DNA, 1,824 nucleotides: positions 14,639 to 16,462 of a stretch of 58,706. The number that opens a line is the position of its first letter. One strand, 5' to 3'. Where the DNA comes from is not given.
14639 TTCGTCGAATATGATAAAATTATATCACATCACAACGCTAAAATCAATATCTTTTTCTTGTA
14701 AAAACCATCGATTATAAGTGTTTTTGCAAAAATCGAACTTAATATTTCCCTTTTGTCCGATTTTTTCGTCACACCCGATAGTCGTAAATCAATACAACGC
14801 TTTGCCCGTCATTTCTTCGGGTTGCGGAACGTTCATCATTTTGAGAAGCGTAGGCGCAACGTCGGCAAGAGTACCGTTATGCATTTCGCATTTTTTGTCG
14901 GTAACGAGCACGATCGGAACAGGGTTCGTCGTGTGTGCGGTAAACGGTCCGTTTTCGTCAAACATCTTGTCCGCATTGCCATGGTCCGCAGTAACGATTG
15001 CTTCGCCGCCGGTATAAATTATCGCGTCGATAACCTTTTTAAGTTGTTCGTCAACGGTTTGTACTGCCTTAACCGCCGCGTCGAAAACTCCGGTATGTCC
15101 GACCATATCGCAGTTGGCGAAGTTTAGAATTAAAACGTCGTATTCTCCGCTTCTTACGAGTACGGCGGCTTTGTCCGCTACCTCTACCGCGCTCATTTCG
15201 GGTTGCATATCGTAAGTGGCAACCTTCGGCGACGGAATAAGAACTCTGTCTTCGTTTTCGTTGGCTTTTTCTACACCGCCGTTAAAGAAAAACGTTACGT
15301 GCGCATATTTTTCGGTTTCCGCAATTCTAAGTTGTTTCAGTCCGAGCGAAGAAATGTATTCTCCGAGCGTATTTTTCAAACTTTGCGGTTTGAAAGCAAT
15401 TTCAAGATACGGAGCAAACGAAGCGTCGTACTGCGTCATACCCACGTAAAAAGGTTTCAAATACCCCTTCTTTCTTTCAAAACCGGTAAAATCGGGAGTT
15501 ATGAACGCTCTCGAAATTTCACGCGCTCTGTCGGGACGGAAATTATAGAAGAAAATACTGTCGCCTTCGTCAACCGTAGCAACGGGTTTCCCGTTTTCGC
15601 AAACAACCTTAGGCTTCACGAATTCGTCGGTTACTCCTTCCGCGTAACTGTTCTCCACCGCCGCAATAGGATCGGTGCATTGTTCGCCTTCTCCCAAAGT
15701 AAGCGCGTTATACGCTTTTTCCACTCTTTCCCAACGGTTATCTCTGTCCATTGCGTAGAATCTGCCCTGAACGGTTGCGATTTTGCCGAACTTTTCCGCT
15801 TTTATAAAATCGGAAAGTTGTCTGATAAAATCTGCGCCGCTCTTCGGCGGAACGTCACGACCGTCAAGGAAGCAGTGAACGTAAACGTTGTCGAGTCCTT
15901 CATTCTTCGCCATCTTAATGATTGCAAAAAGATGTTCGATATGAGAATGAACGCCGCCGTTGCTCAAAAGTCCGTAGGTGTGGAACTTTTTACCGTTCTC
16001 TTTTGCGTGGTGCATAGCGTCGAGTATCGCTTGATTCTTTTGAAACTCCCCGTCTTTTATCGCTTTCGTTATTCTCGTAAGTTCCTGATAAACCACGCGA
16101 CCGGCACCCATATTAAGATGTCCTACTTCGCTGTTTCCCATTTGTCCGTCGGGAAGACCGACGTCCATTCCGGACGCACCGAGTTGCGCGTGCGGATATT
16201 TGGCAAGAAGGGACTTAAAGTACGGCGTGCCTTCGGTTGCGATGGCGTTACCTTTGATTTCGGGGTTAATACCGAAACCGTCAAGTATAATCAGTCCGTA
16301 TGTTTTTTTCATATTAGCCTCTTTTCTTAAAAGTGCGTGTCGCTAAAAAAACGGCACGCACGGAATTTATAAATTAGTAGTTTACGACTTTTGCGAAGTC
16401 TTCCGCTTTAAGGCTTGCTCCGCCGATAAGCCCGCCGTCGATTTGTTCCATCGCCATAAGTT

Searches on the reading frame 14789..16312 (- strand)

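Call 46: search_protein_families(library=pfam, proteins=[window:14789-16312:-], max_evalue=0.001)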
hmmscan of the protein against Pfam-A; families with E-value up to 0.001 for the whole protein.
window:14789-16312:- (507 aa): 3 families
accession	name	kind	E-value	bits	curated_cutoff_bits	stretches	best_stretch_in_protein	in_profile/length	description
PF06415.18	iPGM_N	-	4.2e-89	298.2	27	1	81-297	1-217/217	BPG-independent PGAM N-terminus (iPGM_N)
PF01676.23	Metalloenzyme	-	2.4e-79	266.9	24.3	1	4-496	2-251/252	Metalloenzyme superfamily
PF08665.17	PglZ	-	0.00022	21.7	25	1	379-446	102-172/179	PglZ domain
